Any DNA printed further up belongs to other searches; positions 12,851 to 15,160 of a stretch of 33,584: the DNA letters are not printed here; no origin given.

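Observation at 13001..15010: NOX-like architecture built from NirB parts: FAD/NAD(P)H reductase, BFD [2Fe-2S] and a 5-TM domain with two H-x13-H motifs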

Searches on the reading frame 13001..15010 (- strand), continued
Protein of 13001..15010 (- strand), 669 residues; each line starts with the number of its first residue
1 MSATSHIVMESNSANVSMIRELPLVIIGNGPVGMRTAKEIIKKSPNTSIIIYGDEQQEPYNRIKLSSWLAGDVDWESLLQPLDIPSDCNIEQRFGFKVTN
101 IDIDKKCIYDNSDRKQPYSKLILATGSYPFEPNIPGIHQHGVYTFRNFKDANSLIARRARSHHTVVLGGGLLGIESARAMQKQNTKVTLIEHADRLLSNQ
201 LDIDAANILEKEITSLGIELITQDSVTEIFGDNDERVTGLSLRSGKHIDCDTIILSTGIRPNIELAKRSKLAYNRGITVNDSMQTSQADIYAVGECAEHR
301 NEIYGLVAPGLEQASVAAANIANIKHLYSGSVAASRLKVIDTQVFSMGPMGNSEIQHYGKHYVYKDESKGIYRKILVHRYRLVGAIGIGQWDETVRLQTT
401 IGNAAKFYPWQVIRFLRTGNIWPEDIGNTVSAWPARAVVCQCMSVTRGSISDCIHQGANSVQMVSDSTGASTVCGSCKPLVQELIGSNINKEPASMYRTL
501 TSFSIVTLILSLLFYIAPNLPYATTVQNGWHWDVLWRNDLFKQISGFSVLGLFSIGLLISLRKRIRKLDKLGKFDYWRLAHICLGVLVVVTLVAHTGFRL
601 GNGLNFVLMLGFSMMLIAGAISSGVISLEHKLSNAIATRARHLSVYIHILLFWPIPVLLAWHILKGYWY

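Call 20: find_homologous_proteins(query=window:13001-15010:-, max_evalue=1e-20)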
Query window:13001-15010:- (669 aa): 4670 proteins with E <= 1e-20 among 8000 candidates; the best 120 are listed.
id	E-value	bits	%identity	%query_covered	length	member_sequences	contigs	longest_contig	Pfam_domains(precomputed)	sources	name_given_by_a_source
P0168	0.0e+0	1526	100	100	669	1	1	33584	PF07992.21,PF00070.34,PF04324.21,PF13738.13,PF03486.21,PF18267.8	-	-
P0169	0.0e+0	1232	81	97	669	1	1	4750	PF07992.21,PF00070.34,PF04324.21,PF13738.13,PF03486.21,PF18267.8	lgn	-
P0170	0.0e+0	1114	71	100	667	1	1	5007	PF07992.21,PF00070.34,PF04324.21,PF13738.13,PF03486.21,PF01134.29,PF18267.8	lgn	-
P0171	0.0e+0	1105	70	100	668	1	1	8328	PF07992.21,PF00070.34,PF04324.21,PF13738.13,PF03486.21,PF01134.29,PF18267.8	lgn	-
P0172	0.0e+0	1072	69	100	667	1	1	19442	PF07992.21,PF00070.34,PF04324.21,PF13738.13,PF03486.21,PF01134.29,PF18267.8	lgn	-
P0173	0.0e+0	1062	68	100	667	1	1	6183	PF01266.31,PF07992.21,PF00070.34,PF04324.21,PF13738.13,PF03486.21,PF01134.29,PF18267.8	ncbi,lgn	-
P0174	1.4e-293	993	64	100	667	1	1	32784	PF07992.21,PF00070.34,PF04324.21,PF13738.13,PF18267.8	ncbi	-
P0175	9.2e-293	991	65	97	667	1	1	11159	PF07992.21,PF00070.34,PF04324.21,PF13738.13,PF03486.21,PF18267.8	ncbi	-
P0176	4.5e-287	972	62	99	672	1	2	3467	PF07992.21,PF00070.34,PF04324.21,PF13738.13,PF18267.8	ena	-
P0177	1.1e-284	964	64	97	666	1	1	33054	PF07992.21,PF00070.34,PF04324.21,PF13738.13,PF03486.21,PF18267.8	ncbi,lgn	ncbi:MAG: FAD-dependent oxidoreductase [Pseudomonadota bacterium]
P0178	1.6e-284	963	63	97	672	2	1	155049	PF07992.21,PF00070.34,PF04324.21,PF13738.13,PF18267.8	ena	-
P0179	5.2e-279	945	62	100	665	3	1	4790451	PF01266.31,PF07992.21,PF00070.34,PF04324.21,PF13738.13,PF03486.21,PF18267.8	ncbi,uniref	ncbi:FAD-dependent oxidoreductase [Thiosocius teredinicola]|uniref:FAD-dependent oxidoreductase n=1 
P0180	3.6e-275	933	61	97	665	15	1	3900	PF13241.13,PF07992.21,PF00070.34,PF04324.21,PF13738.13,PF03486.21,PF18267.8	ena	-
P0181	4.2e-275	932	61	97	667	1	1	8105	PF07992.21,PF00070.34,PF04324.21,PF13738.13,PF18267.8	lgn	-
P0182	2.3e-272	923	59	99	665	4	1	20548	PF07992.21,PF00070.34,PF04324.21,PF13738.13,PF03486.21,PF18267.8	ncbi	ncbi:MAG: FAD-dependent oxidoreductase [Sedimenticolaceae bacterium]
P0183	7.1e-272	922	60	100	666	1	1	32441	PF07992.21,PF00070.34,PF04324.21,PF13738.13,PF18267.8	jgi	jgi:nitrite reductase (NADH) large subunit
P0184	1.3e-271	921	60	100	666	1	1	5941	PF01266.31,PF07992.21,PF00070.34,PF04324.21,PF13738.13,PF18267.8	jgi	jgi:nitrite reductase (NADH) large subunit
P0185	8.3e-271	918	59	99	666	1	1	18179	PF07992.21,PF00070.34,PF04324.21,PF13738.13,PF03486.21,PF18267.8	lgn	-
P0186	3.4e-269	913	60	99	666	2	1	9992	PF01266.31,PF07992.21,PF00070.34,PF04324.21,PF13738.13,PF18267.8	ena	-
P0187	6.9e-268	908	61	97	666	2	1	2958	PF07992.21,PF00070.34,PF04324.21,PF13738.13,PF05834.19,PF18267.8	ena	-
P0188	8.4e-268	908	60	97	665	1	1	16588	PF07992.21,PF00070.34,PF04324.21,PF13738.13,PF18267.8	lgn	-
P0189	1.4e-266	904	60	96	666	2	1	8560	PF07992.21,PF00070.34,PF04324.21,PF13738.13,PF18267.8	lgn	-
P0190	2.1e-266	904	60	95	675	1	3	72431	PF07992.21,PF00070.34,PF04324.21,PF13738.13,PF18267.8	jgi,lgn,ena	-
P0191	6.0e-266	902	59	97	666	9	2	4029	PF01266.31,PF07992.21,PF00070.34,PF04324.21,PF13738.13,PF18267.8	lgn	-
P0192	1.9e-265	900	58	100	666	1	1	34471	PF07992.21,PF00070.34,PF04324.21,PF18267.8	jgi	jgi:nitrite reductase (NADH) large subunit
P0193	2.0e-265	900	60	97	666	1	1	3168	PF07992.21,PF00070.34,PF04324.21,PF13738.13,PF03486.21,PF18267.8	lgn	-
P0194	2.7e-265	900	58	100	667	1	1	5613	PF07992.21,PF00070.34,PF04324.21,PF13738.13,PF18267.8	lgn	-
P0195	7.1e-265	899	60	95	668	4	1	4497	PF07992.21,PF00070.34,PF04324.21,PF18267.8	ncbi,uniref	ncbi:FAD-dependent oxidoreductase [Thiocapsa sp.]|uniref:FAD-dependent oxidoreductase n=1 Tax=Thioca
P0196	7.6e-265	898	59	95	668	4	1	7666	PF07992.21,PF00070.34,PF04324.21,PF13738.13,PF18267.8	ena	-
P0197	1.7e-263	894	58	97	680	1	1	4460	PF07992.21,PF00070.34,PF04324.21,PF13738.13,PF03486.21,PF18267.8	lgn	-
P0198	8.4e-263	892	57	97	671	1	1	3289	PF13241.13,PF07992.21,PF00070.34,PF04324.21,PF18267.8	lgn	-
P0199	1.2e-262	891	57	98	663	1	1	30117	PF07992.21,PF00070.34,PF04324.21,PF13738.13,PF03486.21,PF18267.8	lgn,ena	-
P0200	3.1e-262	890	60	96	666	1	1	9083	PF07992.21,PF00070.34,PF04324.21,PF13738.13,PF18267.8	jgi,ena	-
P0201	3.7e-262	890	59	97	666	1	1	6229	PF13241.13,PF07992.21,PF00070.34,PF04324.21,PF18267.8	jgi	jgi:nitrite reductase (NADH) large subunit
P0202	5.6e-262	889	58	97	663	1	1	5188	PF01266.31,PF07992.21,PF00070.34,PF04324.21,PF13738.13,PF03486.21,PF18267.8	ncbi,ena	-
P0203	4.8e-261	886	58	97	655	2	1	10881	PF07992.21,PF00070.34,PF04324.21,PF13738.13,PF18267.8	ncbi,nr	ncbi:MAG: FAD-dependent oxidoreductase [Gammaproteobacteria bacterium]|nr:FAD-dependent oxidoreducta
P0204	6.6e-261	885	59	95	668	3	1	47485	PF07992.21,PF00070.34,PF04324.21,PF13738.13,PF18267.8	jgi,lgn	-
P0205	7.4e-261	885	57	97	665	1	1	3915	PF07992.21,PF00070.34,PF04324.21,PF13738.13,PF18267.8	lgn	-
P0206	8.8e-261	885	59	97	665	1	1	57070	PF07992.21,PF00070.34,PF04324.21,PF18267.8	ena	-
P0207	3.0e-260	883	58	97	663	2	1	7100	PF01266.31,PF07992.21,PF00070.34,PF04324.21,PF13738.13,PF18267.8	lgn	-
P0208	3.9e-260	883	58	97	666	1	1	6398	PF07992.21,PF00070.34,PF04324.21,PF13738.13,PF18267.8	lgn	-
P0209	6.2e-260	882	57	97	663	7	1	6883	PF01266.31,PF07992.21,PF00070.34,PF04324.21,PF13738.13,PF03486.21,PF13454.13,PF01134.29,PF18267.8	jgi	-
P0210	1.9e-259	881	57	97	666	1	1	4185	PF07992.21,PF00070.34,PF04324.21,PF18267.8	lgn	-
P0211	2.9e-259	880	57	95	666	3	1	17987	PF07992.21,PF00070.34,PF04324.21,PF18267.8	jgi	-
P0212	7.7e-259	879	59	97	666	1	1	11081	PF07992.21,PF00070.34,PF04324.21,PF13738.13,PF18267.8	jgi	jgi:nitrite reductase (NADH) large subunit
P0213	2.1e-258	877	57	97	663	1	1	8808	PF01266.31,PF07992.21,PF00070.34,PF04324.21,PF13738.13,PF03486.21,PF13454.13,PF18267.8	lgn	-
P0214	4.8e-258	876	58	97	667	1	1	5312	PF07992.21,PF00070.34,PF04324.21,PF13738.13,PF18267.8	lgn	-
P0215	1.1e-255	868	58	97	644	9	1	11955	PF01266.31,PF07992.21,PF00070.34,PF04324.21,PF13738.13,PF03486.21,PF18267.8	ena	-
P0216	1.3e-255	868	56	99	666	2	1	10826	PF07992.21,PF00070.34,PF04324.21,PF18267.8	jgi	jgi:nitrite reductase (NADH) large subunit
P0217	2.2e-255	867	57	97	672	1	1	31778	PF01266.31,PF07992.21,PF00070.34,PF04324.21,PF13738.13,PF03486.21,PF18267.8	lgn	-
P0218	6.5e-254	862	56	98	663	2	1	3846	PF01266.31,PF07992.21,PF00070.34,PF04324.21,PF13738.13,PF03486.21,PF18267.8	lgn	-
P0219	1.7e-253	861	56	97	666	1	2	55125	PF07992.21,PF00070.34,PF04324.21,PF13738.13,PF18267.8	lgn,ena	-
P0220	1.2e-252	858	56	97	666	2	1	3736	PF13241.13,PF00890.31,PF07992.21,PF00070.34,PF04324.21,PF18267.8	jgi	jgi:nitrite reductase (NADH) large subunit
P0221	5.9e-252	856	57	97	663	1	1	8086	PF01266.31,PF07992.21,PF00070.34,PF04324.21,PF13738.13,PF03486.21,PF18267.8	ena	-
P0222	1.7e-251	854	57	97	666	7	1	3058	PF07992.21,PF00070.34,PF04324.21,PF18267.8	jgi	jgi:nitrite reductase (NADH) large subunit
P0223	4.6e-251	853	55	100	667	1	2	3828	PF13450.13,PF00890.31,PF07992.21,PF00070.34,PF04324.21,PF13738.13,PF03486.21,PF18267.8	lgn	-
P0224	6.0e-251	853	58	97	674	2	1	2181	PF07992.21,PF00070.34,PF04324.21,PF13738.13,PF03486.21,PF18267.8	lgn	-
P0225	6.6e-251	852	56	98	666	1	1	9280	PF13241.13,PF07992.21,PF00070.34,PF04324.21,PF18267.8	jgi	jgi:nitrite reductase (NADH) large subunit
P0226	2.0e-250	851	56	95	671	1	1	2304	PF07992.21,PF00070.34,PF04324.21,PF18267.8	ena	-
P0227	1.8e-249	848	56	99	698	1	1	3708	PF07992.21,PF00070.34,PF04324.21,PF13738.13,PF03486.21,PF01134.29,PF18267.8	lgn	-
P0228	2.1e-249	847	54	99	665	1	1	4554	PF01266.31,PF07992.21,PF00070.34,PF04324.21,PF13738.13,PF03486.21,PF13454.13,PF18267.8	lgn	-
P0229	6.2e-247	839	55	97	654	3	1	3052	PF01266.31,PF07992.21,PF00070.34,PF04324.21,PF13738.13,PF03486.21,PF18267.8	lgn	-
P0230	5.4e-244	830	56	97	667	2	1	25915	PF01266.31,PF02254.25,PF07992.21,PF00070.34,PF04324.21,PF13738.13,PF03486.21,PF18267.8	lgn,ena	-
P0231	1.8e-242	824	55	97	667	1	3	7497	PF01266.31,PF13450.13,PF00890.31,PF07992.21,PF00070.34,PF04324.21,PF13738.13,PF03486.21,PF18267.8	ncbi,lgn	-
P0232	3.6e-242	823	61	88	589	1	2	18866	PF07992.21,PF00070.34,PF04324.21,PF13738.13,PF03486.21,PF18267.8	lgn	-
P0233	3.8e-240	817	53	97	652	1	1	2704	PF01266.31,PF13450.13,PF00890.31,PF07992.21,PF00070.34,PF04324.21,PF13738.13,PF03486.21,PF01134.29,PF18267.8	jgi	jgi:nitrite reductase (NADH) large subunit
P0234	1.2e-239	815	53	100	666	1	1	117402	PF13450.13,PF00890.31,PF07992.21,PF00070.34,PF04324.21,PF13738.13,PF03486.21,PF01134.29,PF18267.8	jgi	jgi:nitrite reductase (NADH) large subunit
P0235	8.5e-239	812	55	97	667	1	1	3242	PF13241.13,PF13450.13,PF02254.25,PF07992.21,PF00070.34,PF04324.21,PF13738.13,PF03486.21,PF18267.8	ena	-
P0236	3.3e-238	810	53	97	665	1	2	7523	PF13450.13,PF07992.21,PF00070.34,PF04324.21,PF13738.13,PF03486.21,PF18267.8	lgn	-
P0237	1.0e-237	809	55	97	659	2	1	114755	PF01266.31,PF07992.21,PF00070.34,PF04324.21,PF13738.13,PF03486.21,PF18267.8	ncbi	ncbi:MAG: FAD-dependent oxidoreductase [Granulosicoccus sp.]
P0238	1.2e-237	808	53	99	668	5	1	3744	PF07992.21,PF00070.34,PF04324.21,PF13738.13,PF03486.21,PF18267.8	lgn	-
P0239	2.7e-237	807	54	97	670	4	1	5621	PF13241.13,PF07992.21,PF00070.34,PF04324.21,PF13738.13,PF18267.8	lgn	-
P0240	1.1e-236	805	55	97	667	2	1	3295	PF01266.31,PF02254.25,PF07992.21,PF00070.34,PF04324.21,PF13738.13,PF03486.21,PF18267.8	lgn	-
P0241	1.2e-236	805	54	97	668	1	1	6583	PF02254.25,PF07992.21,PF00070.34,PF04324.21,PF13738.13,PF18267.8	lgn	-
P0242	4.8e-236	803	54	97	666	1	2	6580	PF01266.31,PF13450.13,PF00890.31,PF07992.21,PF00070.34,PF04324.21,PF13738.13,PF03486.21,PF18267.8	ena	-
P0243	6.6e-236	803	54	97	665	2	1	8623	PF07992.21,PF00070.34,PF04324.21,PF13738.13,PF03486.21,PF18267.8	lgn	-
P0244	1.2e-235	802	53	99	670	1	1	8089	PF07992.21,PF00070.34,PF04324.21,PF13738.13,PF03486.21,PF13454.13,PF18267.8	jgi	jgi:nitrite reductase (NADH) large subunit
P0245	1.3e-235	802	52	100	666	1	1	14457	PF13450.13,PF00890.31,PF07992.21,PF00070.34,PF04324.21,PF13738.13,PF03486.21,PF18267.8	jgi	jgi:nitrite reductase (NADH) large subunit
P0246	3.6e-235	800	55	97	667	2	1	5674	PF07992.21,PF00070.34,PF04324.21,PF13738.13,PF18267.8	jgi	-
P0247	2.0e-234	798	55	97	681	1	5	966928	PF07992.21,PF00070.34,PF04324.21,PF18267.8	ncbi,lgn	ncbi:MAG: FAD-dependent oxidoreductase [Burkholderiaceae bacterium]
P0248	4.9e-234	797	52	100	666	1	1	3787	PF01266.31,PF13450.13,PF00890.31,PF07992.21,PF00070.34,PF04324.21,PF13738.13,PF03486.21,PF05834.19,PF18267.8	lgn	-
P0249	6.8e-234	796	55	97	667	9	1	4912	PF01266.31,PF07992.21,PF00070.34,PF04324.21,PF13738.13,PF18267.8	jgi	jgi:nitrite reductase (NADH) large subunit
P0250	1.0e-233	796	52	100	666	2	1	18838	PF13450.13,PF07992.21,PF00070.34,PF04324.21,PF13738.13,PF03486.21,PF05834.19,PF18267.8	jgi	-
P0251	5.5e-233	793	53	97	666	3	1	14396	PF01266.31,PF07992.21,PF00070.34,PF04324.21,PF13738.13,PF18267.8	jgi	jgi:nitrite reductase (NADH) large subunit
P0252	5.7e-233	793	52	100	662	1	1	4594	PF07992.21,PF00070.34,PF04324.21,PF13738.13,PF03486.21,PF01262.28,PF18267.8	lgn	-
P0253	6.4e-233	793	54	97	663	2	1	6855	PF01266.31,PF07992.21,PF00070.34,PF04324.21,PF13738.13,PF03486.21,PF18267.8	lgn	-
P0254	1.0e-232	792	55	97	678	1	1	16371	PF01266.31,PF02254.25,PF07992.21,PF00070.34,PF04324.21,PF13738.13,PF18267.8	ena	-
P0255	1.1e-232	792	54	97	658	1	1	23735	PF07992.21,PF00070.34,PF04324.21,PF13738.13,PF03486.21,PF18267.8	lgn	-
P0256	2.1e-232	791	54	97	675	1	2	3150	PF07992.21,PF00070.34,PF04324.21,PF13738.13,PF03486.21,PF18267.8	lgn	-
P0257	2.6e-232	791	52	95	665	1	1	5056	PF07992.21,PF00070.34,PF04324.21,PF13738.13,PF03486.21,PF18267.8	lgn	-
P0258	4.1e-232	790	52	99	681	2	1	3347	PF01266.31,PF13241.13,PF00890.31,PF07992.21,PF00070.34,PF04324.21,PF13738.13,PF03486.21,PF18267.8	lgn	-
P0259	4.5e-231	787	53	97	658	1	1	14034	PF01266.31,PF07992.21,PF00070.34,PF04324.21,PF13738.13,PF03486.21,PF18267.8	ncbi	ncbi:MAG: FAD-dependent oxidoreductase [Granulosicoccus sp.]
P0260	4.7e-231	787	53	99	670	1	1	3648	PF01266.31,PF13241.13,PF13450.13,PF00890.31,PF07992.21,PF00070.34,PF04324.21,PF13738.13,PF03486.21,PF18267.8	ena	-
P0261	6.5e-231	786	51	98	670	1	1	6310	PF01266.31,PF13450.13,PF07992.21,PF00070.34,PF04324.21,PF13738.13,PF03486.21,PF13454.13,PF18267.8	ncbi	ncbi:FAD-dependent oxidoreductase [Kaarinaea lacus]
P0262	6.8e-231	786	54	95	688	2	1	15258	PF13241.13,PF07992.21,PF00070.34,PF04324.21,PF13738.13,PF03486.21,PF05834.19,PF18267.8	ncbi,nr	ncbi:MAG: FAD-dependent oxidoreductase [Granulosicoccus sp.]|nr:FAD-dependent oxidoreductase [Granul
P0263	1.5e-230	785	51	99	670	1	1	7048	PF13241.13,PF13450.13,PF07992.21,PF00070.34,PF04324.21,PF13738.13,PF03486.21,PF18267.8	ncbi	ncbi:FAD-dependent oxidoreductase [Kaarinaea lacus]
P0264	1.9e-230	785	54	95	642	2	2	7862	PF01266.31,PF07992.21,PF00070.34,PF04324.21,PF13738.13,PF03486.21,PF18267.8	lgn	-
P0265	3.7e-230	784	52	100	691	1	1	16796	PF13241.13,PF07992.21,PF00070.34,PF04324.21,PF13738.13,PF03486.21,PF05834.19,PF18267.8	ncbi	ncbi:MAG: FAD-dependent oxidoreductase [Granulosicoccus sp.]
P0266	5.2e-230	783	51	100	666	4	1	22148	PF01266.31,PF13241.13,PF13450.13,PF07992.21,PF00070.34,PF04324.21,PF13738.13,PF03486.21,PF18267.8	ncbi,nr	ncbi:MAG: FAD-dependent oxidoreductase [Gammaproteobacteria bacterium]|nr:FAD-dependent oxidoreducta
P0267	2.0e-229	781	53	95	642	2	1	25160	PF01266.31,PF07992.21,PF00070.34,PF04324.21,PF13738.13,PF03486.21,PF18267.8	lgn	-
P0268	3.3e-229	781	52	97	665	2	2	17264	PF07992.21,PF00070.34,PF04324.21,PF13738.13,PF03486.21,PF18267.8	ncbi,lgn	-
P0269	1.5e-228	779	51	99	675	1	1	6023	PF07992.21,PF00070.34,PF04324.21,PF13738.13,PF03486.21,PF18267.8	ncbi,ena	-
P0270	4.0e-228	777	53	95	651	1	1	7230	PF02254.25,PF07992.21,PF00070.34,PF04324.21,PF13738.13,PF01134.29,PF18267.8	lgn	-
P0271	3.1e-227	774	55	95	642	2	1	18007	PF07992.21,PF00070.34,PF04324.21,PF13738.13,PF18267.8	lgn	-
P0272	8.5e-227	773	52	97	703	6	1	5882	PF07992.21,PF00070.34,PF04324.21,PF13738.13,PF18267.8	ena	-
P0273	9.2e-226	769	53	100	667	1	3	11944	PF01266.31,PF13450.13,PF00890.31,PF07992.21,PF00070.34,PF04324.21,PF13738.13,PF03486.21,PF18267.8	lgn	-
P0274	1.7e-225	768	52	97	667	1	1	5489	PF07992.21,PF00070.34,PF04324.21,PF13738.13,PF18267.8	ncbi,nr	ncbi:MAG: FAD-dependent oxidoreductase [Porticoccus sp.]|nr:FAD-dependent oxidoreductase [Porticoccu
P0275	2.4e-225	768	51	95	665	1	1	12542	PF01266.31,PF07992.21,PF00070.34,PF04324.21,PF13738.13,PF18267.8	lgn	-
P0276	3.7e-225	767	55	95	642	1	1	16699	PF07992.21,PF00070.34,PF04324.21,PF18267.8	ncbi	-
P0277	9.5e-223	759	50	98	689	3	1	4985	PF07992.21,PF00070.34,PF04324.21,PF13738.13,PF18267.8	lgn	-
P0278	2.0e-222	758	50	97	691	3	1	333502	PF07992.21,PF00070.34,PF04324.21,PF13738.13,PF18267.8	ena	-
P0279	1.5e-221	755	49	99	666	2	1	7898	PF13450.13,PF00890.31,PF07992.21,PF00070.34,PF04324.21,PF13738.13,PF03486.21,PF18267.8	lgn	-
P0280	1.5e-221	755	51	98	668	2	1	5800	PF01266.31,PF07992.21,PF00070.34,PF04324.21,PF13738.13,PF03486.21,PF18267.8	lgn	-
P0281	1.6e-221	755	50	99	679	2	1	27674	PF07992.21,PF00070.34,PF04324.21,PF13738.13,PF18267.8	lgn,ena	-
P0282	5.8e-221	753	51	97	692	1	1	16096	PF07992.21,PF00070.34,PF04324.21,PF13738.13,PF18267.8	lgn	-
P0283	7.1e-221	753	50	95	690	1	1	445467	PF07992.21,PF00070.34,PF04324.21,PF13738.13,PF18267.8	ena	-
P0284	4.9e-220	750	50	100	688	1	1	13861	PF01266.31,PF13241.13,PF07992.21,PF00070.34,PF04324.21,PF13738.13,PF03486.21,PF05834.19,PF18267.8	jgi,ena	jgi:nitrite reductase (NADH) large subunit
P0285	7.6e-220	750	51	97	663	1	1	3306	PF01266.31,PF07992.21,PF00070.34,PF04324.21,PF13738.13,PF18267.8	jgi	-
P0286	1.0e-219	749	49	100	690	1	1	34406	PF07992.21,PF00070.34,PF04324.21,PF13738.13,PF18267.8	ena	-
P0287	1.9e-219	748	51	97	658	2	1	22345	PF01266.31,PF07992.21,PF00070.34,PF04324.21,PF13738.13,PF03486.21,PF18267.8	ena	-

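Call 32: predict_structure(alignment_id=A2)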
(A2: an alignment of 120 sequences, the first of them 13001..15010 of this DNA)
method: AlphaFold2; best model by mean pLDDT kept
length: 669 residues; sequences in the alignment: 120
mean_pLDDT: 87.7   pTM: 0.73
mean pLDDT of the five models: 87.7, 85.2, 84.2, 83.5, 83.5
residues with pLDDT >= 90: 369; 70-90: 260; 50-70: 23; < 50: 17
segments of 3 or more residues with pLDDT < 50: 1-17
pLDDT, mean of each block of 10 residues (from residue 1): 42 51 95 94 94 93 86 87 90 96 97 96 92 92 91 91 94 90 91 88 92 93 95 88 96 92 93 95 97 94 84 93 89 67 85 82 93 95 92 85 90 94 75 82 83 91 85 78 74 86 95 91 73 84 91 91 82 87 93 91 92 93 90 78 88 91 82
secondary structure, 60 per line:
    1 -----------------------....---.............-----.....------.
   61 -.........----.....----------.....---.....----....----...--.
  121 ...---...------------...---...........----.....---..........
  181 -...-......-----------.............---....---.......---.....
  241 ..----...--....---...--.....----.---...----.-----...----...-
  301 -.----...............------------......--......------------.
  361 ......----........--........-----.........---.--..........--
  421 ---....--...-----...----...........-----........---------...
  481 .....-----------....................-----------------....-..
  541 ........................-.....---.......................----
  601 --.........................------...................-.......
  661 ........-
elements in order: E24-27 H31-43 E49-53 H62-70 H75-78 E90-94 E98-102 E107-110 E115-117 E120-123 E127-129 E142-144 H148-158 E163-167 H171-180 E186-191 H203-215 E219-222 E226-232 E236-242 E247-249 E252-255 E259-261 H264-268 E277-279 E290-292 E297-299 H307-321 E334-339 E342-347 E360-366 E371-378 E381-388 H394-402 H409-418 H424-427 E438-440 H447-455 H461-468 H478-485 H497-516 H534-537 H539-564 H566-570 H574-596 H603-627 H634-652 H654-668
